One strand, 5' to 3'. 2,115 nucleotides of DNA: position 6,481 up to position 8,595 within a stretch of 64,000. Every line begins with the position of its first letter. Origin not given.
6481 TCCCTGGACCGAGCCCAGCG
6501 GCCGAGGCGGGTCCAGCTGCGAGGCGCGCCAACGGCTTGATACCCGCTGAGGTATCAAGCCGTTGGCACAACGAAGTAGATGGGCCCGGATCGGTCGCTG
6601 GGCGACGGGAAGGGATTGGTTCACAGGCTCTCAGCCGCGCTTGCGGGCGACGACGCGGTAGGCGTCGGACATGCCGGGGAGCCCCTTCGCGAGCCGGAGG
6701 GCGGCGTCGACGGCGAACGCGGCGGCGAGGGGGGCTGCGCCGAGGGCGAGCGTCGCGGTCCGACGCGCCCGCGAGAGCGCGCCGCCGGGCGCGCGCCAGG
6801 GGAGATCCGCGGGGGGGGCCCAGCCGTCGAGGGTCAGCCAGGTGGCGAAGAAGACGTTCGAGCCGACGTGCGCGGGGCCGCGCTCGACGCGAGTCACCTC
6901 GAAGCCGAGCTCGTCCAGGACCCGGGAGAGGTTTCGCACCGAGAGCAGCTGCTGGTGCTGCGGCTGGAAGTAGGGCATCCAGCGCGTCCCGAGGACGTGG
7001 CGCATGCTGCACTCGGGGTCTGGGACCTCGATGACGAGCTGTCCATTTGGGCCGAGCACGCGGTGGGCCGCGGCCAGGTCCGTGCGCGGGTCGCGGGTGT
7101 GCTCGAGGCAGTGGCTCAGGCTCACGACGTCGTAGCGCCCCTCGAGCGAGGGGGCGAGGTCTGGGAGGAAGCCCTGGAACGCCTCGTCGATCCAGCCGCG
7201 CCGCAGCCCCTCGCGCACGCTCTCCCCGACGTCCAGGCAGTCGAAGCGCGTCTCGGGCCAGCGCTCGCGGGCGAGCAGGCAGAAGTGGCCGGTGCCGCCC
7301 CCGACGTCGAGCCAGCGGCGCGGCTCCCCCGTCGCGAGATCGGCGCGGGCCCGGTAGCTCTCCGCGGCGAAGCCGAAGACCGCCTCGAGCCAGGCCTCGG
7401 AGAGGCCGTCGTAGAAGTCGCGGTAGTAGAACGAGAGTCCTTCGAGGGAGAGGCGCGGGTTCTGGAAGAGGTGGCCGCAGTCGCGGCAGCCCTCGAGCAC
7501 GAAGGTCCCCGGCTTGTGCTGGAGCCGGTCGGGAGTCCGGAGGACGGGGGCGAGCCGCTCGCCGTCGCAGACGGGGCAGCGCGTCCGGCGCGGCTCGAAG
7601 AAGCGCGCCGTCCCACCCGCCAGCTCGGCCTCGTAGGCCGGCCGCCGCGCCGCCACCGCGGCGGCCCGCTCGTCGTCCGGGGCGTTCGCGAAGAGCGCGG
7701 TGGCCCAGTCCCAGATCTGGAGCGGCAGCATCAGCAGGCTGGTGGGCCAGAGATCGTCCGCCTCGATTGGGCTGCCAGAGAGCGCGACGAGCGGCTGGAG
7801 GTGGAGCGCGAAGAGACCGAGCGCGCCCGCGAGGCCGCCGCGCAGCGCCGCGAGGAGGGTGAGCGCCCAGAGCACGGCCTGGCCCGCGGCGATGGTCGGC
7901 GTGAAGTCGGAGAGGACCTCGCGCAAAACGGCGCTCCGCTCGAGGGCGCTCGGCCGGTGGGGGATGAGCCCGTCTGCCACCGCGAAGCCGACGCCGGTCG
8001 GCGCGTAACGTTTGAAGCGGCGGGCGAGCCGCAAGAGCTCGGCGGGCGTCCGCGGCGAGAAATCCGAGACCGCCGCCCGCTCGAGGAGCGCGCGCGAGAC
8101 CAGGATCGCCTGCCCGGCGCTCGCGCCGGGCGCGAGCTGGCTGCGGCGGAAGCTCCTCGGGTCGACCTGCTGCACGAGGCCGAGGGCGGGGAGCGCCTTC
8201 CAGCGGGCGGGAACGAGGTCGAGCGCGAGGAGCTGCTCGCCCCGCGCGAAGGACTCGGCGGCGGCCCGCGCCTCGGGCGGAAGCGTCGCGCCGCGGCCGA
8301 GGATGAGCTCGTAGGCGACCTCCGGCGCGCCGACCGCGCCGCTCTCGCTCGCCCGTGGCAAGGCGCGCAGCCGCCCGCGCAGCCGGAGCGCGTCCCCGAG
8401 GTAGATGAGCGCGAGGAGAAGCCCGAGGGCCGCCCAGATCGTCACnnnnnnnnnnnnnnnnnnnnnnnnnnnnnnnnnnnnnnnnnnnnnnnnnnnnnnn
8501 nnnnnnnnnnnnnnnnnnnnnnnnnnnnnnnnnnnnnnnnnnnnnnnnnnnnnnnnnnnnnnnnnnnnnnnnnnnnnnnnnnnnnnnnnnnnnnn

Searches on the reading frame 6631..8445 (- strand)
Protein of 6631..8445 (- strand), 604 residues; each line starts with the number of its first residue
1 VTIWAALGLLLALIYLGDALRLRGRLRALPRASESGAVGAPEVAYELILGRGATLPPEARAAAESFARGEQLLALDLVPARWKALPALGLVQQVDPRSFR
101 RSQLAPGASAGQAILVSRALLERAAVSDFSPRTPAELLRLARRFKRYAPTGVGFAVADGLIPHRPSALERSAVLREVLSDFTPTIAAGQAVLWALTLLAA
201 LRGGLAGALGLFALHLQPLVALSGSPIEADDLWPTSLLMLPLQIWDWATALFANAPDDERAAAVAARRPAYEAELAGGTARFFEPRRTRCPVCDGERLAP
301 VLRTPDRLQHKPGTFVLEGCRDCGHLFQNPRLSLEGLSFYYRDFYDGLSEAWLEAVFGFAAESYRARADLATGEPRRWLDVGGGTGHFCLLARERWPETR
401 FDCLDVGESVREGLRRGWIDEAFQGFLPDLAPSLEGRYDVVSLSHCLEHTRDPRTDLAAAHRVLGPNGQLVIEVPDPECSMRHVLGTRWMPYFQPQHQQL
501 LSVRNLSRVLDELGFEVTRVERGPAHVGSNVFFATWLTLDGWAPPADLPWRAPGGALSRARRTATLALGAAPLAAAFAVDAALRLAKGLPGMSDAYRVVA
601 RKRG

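Call 5: search_protein_families(library=pfam, proteins=[window:6631-8445:-], max_evalue=0.01)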
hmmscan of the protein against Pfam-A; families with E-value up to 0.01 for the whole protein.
window:6631-8445:- (604 aa): 6 families
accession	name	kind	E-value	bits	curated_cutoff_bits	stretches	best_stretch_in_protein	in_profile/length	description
PF13489.12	Methyltransf_23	-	1.6e-27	96.7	27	1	370-519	16-163/164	Methyltransferase domain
PF08242.18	Methyltransf_12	-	5.1e-09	37.2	30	1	379-470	1-98/98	Methyltransferase domain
PF08241.18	Methyltransf_11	-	3.8e-08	34.3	21.2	1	379-472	1-95/95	Methyltransferase domain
PF13649.12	Methyltransf_25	-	2.8e-06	28.3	27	1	379-468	2-97/97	Methyltransferase domain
PF13847.12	Methyltransf_31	-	0.0013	18.9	27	0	436-476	73-113/145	Methyltransferase domain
PF01209.24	Ubie_methyltran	-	0.002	18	20.1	1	374-501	47-181/233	ubiE/COQ5 methyltransferase family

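Call 6: search_protein_families(library=ncbifam, proteins=[window:6631-8445:-], max_evalue=0.001)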
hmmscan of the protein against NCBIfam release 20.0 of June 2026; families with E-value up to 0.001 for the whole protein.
window:6631-8445:- (604 aa): 1 family
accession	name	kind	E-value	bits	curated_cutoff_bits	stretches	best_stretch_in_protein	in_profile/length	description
TIGR02072.1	BioC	equivalog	6.1e-05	22.9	184.95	1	374-474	34-134/244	malonyl-ACP O-methyltransferase BioC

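Call 26: find_related_loci(query=A1, collection=genome_contigs, flank=10000)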
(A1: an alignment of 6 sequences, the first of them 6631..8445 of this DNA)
Query A1 (604 aa) in genome_contigs; peptide patterns used: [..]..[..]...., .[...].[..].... (x = any residue, [..] = any of these).
599 stretches matched a pattern (row limit reached: there are more); 568 encode a relative of the query (tblastn E <= 1e-3); the best 80 are kept; 80 distinct loci.
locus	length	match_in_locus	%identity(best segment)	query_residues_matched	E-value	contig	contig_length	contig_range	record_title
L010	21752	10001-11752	55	18-602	1e-168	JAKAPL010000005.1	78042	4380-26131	MAG: Myxococcales bacterium isolate YF1.bin66 NODE_266_length_78042_cov_4.870397, whole genome shotgun sequence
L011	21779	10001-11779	46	10-602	6e-146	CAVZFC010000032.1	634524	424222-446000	MAG: uncultured delta proteobacterium isolate MFD05684.bin.1.145 genome assembly, contig: contig_71023, whole genome sho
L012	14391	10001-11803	43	5-603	4e-144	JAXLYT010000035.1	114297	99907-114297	MAG: Byssovorax sp. isolate STL-MYX20 C2.183.fa-35, whole genome shotgun sequence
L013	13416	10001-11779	43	1-602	6e-139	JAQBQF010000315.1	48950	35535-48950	MAG: Myxococcales bacterium isolate RYN_366 scaffold_660571, whole genome shotgun sequence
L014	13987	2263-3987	43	18-602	9e-139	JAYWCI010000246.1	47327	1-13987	MAG: Kofleriaceae bacterium isolate GL94_UP_concoct_149 GL94_UP_concoct_149_245, whole genome shotgun sequence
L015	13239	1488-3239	44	9-602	3e-138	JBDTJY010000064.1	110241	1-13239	MAG: Kofleriaceae bacterium isolate cluster2_bin.64 k127_1386538, whole genome shotgun sequence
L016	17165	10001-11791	42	1-603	7e-138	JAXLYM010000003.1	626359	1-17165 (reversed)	MAG: Polyangiaceae bacterium isolate STL-MYX13 C2.77.fa-3, whole genome shotgun sequence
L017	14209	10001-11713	43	20-602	2e-134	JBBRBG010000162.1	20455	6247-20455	MAG: Haliangiales bacterium isolate Co_metawrap_2332 Cmw_2332_k141_24005393_length_20455_cov_10.0000, whole genome shotg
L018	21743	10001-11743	44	10-602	1e-134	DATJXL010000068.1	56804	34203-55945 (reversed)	MAG TPA_asm: Kofleriaceae bacterium isolate SMAG_U15125 k141_2728357, whole genome shotgun sequence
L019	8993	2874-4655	44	7-602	8e-134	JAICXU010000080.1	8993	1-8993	MAG: Polyangiaceae bacterium isolate LS_FP_2_bin.137 k141_4316499_length_8993_cov_10.0000, whole genome shotgun sequence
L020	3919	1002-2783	42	3-602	2e-137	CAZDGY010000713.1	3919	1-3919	MAG TPA_asm: uncultured Kofleriaceae bacterium isolate binchicken_co54_137 genome assembly, contig: NODE_46188_length_39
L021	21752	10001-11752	43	2-602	3e-136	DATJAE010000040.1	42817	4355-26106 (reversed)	MAG TPA_asm: Kofleriaceae bacterium isolate SMAG_U15319 k141_5670342, whole genome shotgun sequence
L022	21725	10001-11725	44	18-602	1e-133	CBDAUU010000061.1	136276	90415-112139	MAG: Kofleriaceae bacterium isolate ffba1ace-c5ca-4b13-bc8a-5e7048f45719 genome assembly, contig: contig_61, whole genom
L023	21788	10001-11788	43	2-602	2e-133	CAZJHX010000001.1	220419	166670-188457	MAG TPA_asm: uncultured Myxococcales bacterium isolate binchicken_co141_27 genome assembly, contig: NODE_76_length_22041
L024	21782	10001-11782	46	7-602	1e-133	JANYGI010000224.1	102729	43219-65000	MAG: Byssovorax sp. isolate 341R_metabinner_12 341R_k141_153575, whole genome shotgun sequence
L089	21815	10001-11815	37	1-604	2e-109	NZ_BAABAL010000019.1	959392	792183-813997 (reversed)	Allokutzneria multivorans strain JCM 17342 sequence19, whole genome shotgun sequence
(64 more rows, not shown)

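Call 32: search_protein_families(library=pfam, proteins=[window:6631-8445:-], max_evalue=1)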
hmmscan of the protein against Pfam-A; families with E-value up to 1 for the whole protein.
window:6631-8445:- (604 aa): 7 families
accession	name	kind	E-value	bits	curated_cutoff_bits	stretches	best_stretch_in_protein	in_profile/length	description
PF13489.12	Methyltransf_23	-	1.6e-27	96.7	27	1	370-519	16-163/164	Methyltransferase domain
PF08242.18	Methyltransf_12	-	5.1e-09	37.2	30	1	379-470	1-98/98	Methyltransferase domain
PF08241.18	Methyltransf_11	-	3.8e-08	34.3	21.2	1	379-472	1-95/95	Methyltransferase domain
PF13649.12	Methyltransf_25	-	2.8e-06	28.3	27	1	379-468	2-97/97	Methyltransferase domain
PF13847.12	Methyltransf_31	-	0.0013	18.9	27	0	436-476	73-113/145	Methyltransferase domain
PF01209.24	Ubie_methyltran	-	0.002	18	20.1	1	374-501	47-181/233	ubiE/COQ5 methyltransferase family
PF12172.15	zf-ChsH2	-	0.063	13.5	23.2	0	282-298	21-36/37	ChsH2, rubredoxin-like zinc ribbon domain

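Call 42: search_solved_structures(query=window:6631-8445:-, max_evalue=0.01)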
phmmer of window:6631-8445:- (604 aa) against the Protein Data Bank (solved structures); distinct sequences matched with E-value up to 0.01: 1.
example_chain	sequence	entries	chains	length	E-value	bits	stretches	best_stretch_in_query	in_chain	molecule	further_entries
3dli_A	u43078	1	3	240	0.0054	18.3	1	375-521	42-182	methyltransferase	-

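Call 48: find_homologous_proteins(query=window:6631-8445:-, max_evalue=1e-10)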
Query window:6631-8445:- (604 aa): 355 proteins with E <= 1e-10 among 8000 candidates; the best 120 are listed.
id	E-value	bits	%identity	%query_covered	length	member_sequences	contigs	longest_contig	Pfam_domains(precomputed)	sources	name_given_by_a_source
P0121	0.0e+0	1350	100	100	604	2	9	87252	PF13489.13,PF13649.13,PF08241.19,PF08242.19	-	-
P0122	1.0e-246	838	72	89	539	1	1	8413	PF13489.13,PF08241.19,PF08242.19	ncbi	ncbi:MAG: class I SAM-dependent methyltransferase, partial [Deltaproteobacteria bacterium]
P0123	9.6e-212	723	57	100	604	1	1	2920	PF13489.13,PF08241.19,PF08242.19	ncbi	-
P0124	1.2e-200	686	56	100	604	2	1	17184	PF13489.13,PF08241.19,PF08242.19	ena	-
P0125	2.2e-200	685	56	100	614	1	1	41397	PF13489.13,PF08242.19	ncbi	ncbi:MAG: class I SAM-dependent methyltransferase [Myxococcales bacterium]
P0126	2.9e-198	678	56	100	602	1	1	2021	PF13489.13,PF08241.19,PF08242.19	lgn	-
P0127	4.1e-194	665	54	100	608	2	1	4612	PF13489.13,PF13649.13,PF08241.19,PF08242.19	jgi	jgi:ubiquinone/menaquinone biosynthesis C-methylase UbiE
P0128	1.7e-192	659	53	100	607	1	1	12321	PF13489.13,PF13649.13,PF08241.19,PF08242.19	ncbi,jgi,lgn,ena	jgi:2-polyprenyl-3-methyl-5-hydroxy-6-metoxy-1,4-benzoquinol methylase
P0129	1.0e-191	657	53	97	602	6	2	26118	PF13489.13,PF08241.19,PF08242.19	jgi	jgi:SAM-dependent methyltransferase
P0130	2.4e-191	655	54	96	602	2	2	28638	PF13489.13,PF08241.19,PF08242.19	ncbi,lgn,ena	-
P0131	1.1e-190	653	54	100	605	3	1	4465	PF13489.13,PF08241.19,PF08242.19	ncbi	-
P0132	2.0e-188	646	52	99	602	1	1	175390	PF13489.13,PF08241.19,PF08242.19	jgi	jgi:SAM-dependent methyltransferase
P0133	1.2e-186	640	53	100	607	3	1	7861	PF13489.13,PF08241.19,PF08242.19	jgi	jgi:SAM-dependent methyltransferase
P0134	3.0e-186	639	52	100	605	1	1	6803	PF13489.13,PF08241.19,PF08242.19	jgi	jgi:SAM-dependent methyltransferase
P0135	1.9e-175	603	50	100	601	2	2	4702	PF13489.13,PF13649.13,PF08241.19,PF08242.19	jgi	-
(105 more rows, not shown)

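Call 60: predict_structure(alignment_id=A2)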
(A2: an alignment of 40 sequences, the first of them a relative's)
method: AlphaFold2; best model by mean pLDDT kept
length: 604 residues; sequences in the alignment: 40
mean_pLDDT: 93.3   pTM: 0.90
mean pLDDT of the five models: 93.3, 93.3, 93.1, 92.1, 91.5
residues with pLDDT >= 90: 501; 70-90: 95; 50-70: 7; < 50: 1
segments of 3 or more residues with pLDDT < 50: none
pLDDT, mean of each block of 10 residues (from residue 1): 96 98 97 69 91 96 94 97 96 94 89 97 90 93 95 97 94 89 89 97 97 98 97 97 94 89 94 94 95 96 93 95 96 92 82 80 92 95 93 96 92 95 96 98 93 95 97 95 92 89 97 97 89 94 94 91 93 94 88 95 92
secondary structure, 60 per line:
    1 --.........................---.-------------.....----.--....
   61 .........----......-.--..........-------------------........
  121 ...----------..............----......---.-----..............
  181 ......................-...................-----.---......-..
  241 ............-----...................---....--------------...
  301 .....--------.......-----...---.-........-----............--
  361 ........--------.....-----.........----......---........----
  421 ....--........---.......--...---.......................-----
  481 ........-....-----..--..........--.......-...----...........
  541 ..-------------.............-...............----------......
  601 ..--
elements in order: H3-27 E45-49 H57-69 E74-79 H84-93 E113-117 H118-123 H134-147 E152-157 H167-202 H204-222 H232-237 H239-252 H258-276 E298-305 E314-320 E326-328 H334-341 H347-358 H361-368 E377-381 H387-395 E400-405 H409-416 E421-424 H427-434 E438-444 H453-463 E464-475 H481-488 H490-493 H503-512 E515-521 H530-542 H556-568 H570-584 E595-602

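Call 62: fold_search(model_id=the predicted structure, library=pdb)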
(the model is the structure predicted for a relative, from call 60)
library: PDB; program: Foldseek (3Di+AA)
matches with E <= 10: 1916; with E <= 0.001: 952
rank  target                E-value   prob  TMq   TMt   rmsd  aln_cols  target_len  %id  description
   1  4rv9                  3.6e-09  1.00  0.32  0.44  13.6       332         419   17  Crystal structure of MtmC in complex with SAH (released 2015-02-04)
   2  5t6b_B                7.2e-09  1.00  0.30  0.43  14.6       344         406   17  X-ray structure of the KijD1 C3-methyltransfeerase, converted to monomeric form (released 2016-09-14)
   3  2o57_D                9.0e-09  1.00  0.26  0.53   7.7       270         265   15  Crystal Structure of a putative sarcosine dimethylglycine methyltransferase from Galdieria sulphuraria (released 2006-12-19)
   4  5t6b_A                9.9e-09  1.00  0.31  0.44  14.5       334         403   18  X-ray structure of the KijD1 C3-methyltransfeerase, converted to monomeric form (released 2016-09-14)
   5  5t6b_C                1.1e-08  1.00  0.30  0.44  14.0       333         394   19  X-ray structure of the KijD1 C3-methyltransfeerase, converted to monomeric form (released 2016-09-14)
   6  5t67_B                1.2e-08  1.00  0.31  0.44  14.6       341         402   19  x-ray structure of the KijD1 C3-methyltransferase from Actinomadura kijaniata in complex with SAH and dTDP-sugar produ (released 2016-09-14)
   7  5gm1_E                1.4e-08  1.00  0.26  0.52  15.9       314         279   15  Crystal structure of methyltransferase TleD complexed with SAH (released 2016-09-28)
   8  3bus_B                1.5e-08  1.00  0.26  0.59   6.5       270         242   16  Crystal Structure of RebM (released 2008-03-25)
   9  5t6b_D                1.5e-08  1.00  0.29  0.43  14.2       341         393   18  X-ray structure of the KijD1 C3-methyltransfeerase, converted to monomeric form (released 2016-09-14)
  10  5t64_B                1.6e-08  1.00  0.30  0.43  14.4       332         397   17  X-ray structure of the C3-methyltransferase KijD1 from Actinomadura kijaniata in complex with TDP and SAH (released 2016-09-14)
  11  4pne_A                1.9e-08  1.00  0.27  0.56   6.6       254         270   18  Crystal Structure of the [4+2]-Cyclase SpnF (released 2015-02-18)
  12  5gm1_C                1.9e-08  1.00  0.26  0.52  15.9       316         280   14  Crystal structure of methyltransferase TleD complexed with SAH (released 2016-09-28)
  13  4rvd                  2.1e-08  1.00  0.32  0.45  13.5       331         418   18  Crystal structure of MtmC in complex with SAM (released 2015-01-28)
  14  4pne_B                2.2e-08  1.00  0.27  0.55   7.0       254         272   19  Crystal Structure of the [4+2]-Cyclase SpnF (released 2015-02-18)
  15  5t67_A                2.2e-08  1.00  0.32  0.46  11.8       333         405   18  x-ray structure of the KijD1 C3-methyltransferase from Actinomadura kijaniata in complex with SAH and dTDP-sugar produ (released 2016-09-14)
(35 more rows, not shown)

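Call 68: search_dna_similar(query=window:6631-8445:-, collection=plasmids, mode=protein, max_rows=15)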
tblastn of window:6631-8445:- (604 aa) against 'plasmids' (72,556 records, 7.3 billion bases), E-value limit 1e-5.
Records with a match: 7; places in all: 8; records where one place covers at least 80% of the query: 0.
Best place of each record, by identity: <60% 7.
By first word of the organism name: Streptomyces 4; Solidesulfovibrio 1; Nonomuraea 1; Sphingomonas 1.
By predicted mobility (MOB-suite, as given by PLSDB): non-mobilizable 4; mobilizable 3.
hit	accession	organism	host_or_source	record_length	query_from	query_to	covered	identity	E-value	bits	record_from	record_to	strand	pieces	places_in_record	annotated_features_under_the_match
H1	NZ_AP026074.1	Streptomyces nigrescens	-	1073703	275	551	46%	51.6%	4e-62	230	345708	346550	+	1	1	none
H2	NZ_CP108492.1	Streptomyces sp. NBC_01243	-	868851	275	550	46%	49.5%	6e-73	262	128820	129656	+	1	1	class I SAM-dependent methyltransferase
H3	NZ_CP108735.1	Streptomyces sp. NBC_00984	-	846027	275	550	46%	49.1%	6e-72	259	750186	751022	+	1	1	class I SAM-dependent methyltransferase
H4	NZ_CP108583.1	Streptomyces sp. NBC_01187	-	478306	275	554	46%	48.3%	5e-65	239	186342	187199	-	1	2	class I SAM-dependent methyltransferase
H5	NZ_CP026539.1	Solidesulfovibrio carbinolicus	-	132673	283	521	40%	27.3%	4e-9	67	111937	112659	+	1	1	class I SAM-dependent methyltransferase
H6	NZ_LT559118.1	Nonomuraea gerenzanensis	-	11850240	290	515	37%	27.0%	8e-7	60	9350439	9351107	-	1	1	none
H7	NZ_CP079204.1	Sphingomonas sanguinis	cell culture,morning glory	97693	438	518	13%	37.0%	2e-6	59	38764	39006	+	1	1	class I SAM-dependent methyltransferase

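Call 69: get_annotated_region(hit=H2, flank=15000)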
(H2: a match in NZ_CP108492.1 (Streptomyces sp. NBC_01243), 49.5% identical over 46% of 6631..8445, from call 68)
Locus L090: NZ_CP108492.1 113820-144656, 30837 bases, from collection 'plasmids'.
description: Streptomyces sp. NBC_01243 plasmid unnamed1, complete sequence
organism: Streptomyces sp. NBC_01243 (NCBI taxid 2903796)
taxonomy: Bacteria; Actinomycetota; Actinomycetes; Kitasatosporales; Streptomycetaceae; Streptomyces; Streptomyces sp. NBC 01243
host: -; source: -; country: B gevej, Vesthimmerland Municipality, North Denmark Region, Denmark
typing (MOB-suite, as given by PLSDB): mobilizable; relaxase MOBP
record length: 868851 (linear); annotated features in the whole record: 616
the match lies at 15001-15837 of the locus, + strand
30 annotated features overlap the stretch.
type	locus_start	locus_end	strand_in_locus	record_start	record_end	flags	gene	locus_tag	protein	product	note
CDS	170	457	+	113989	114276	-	-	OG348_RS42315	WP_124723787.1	hypothetical protein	-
CDS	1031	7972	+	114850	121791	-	-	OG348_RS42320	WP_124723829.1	type I polyketide synthase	-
CDS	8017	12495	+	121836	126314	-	-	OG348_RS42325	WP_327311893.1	beta-ketoacyl synthase N-terminal-like domain-containing protein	-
CDS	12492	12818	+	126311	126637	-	-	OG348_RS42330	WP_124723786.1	acyl carrier protein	-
CDS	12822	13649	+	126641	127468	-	-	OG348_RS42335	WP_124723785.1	alpha/beta hydrolase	-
CDS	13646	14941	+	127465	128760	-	-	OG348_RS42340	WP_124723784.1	glycosyltransferase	-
CDS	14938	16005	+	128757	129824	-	-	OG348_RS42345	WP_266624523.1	class I SAM-dependent methyltransferase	-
CDS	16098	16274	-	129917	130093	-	-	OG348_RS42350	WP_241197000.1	hypothetical protein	-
CDS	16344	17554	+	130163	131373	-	-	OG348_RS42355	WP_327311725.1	IS3 family transposase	-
CDS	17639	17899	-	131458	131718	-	-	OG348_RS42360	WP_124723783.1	hypothetical protein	-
CDS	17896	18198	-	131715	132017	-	-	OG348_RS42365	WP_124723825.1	DUF6247 family protein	-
CDS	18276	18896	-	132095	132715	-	-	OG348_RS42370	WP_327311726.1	hypothetical protein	-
CDS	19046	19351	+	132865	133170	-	-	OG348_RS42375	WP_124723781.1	trypco2 family protein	-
CDS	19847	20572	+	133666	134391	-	-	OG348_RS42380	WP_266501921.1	IS6 family transposase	-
CDS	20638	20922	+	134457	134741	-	-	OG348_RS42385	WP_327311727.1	hypothetical protein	-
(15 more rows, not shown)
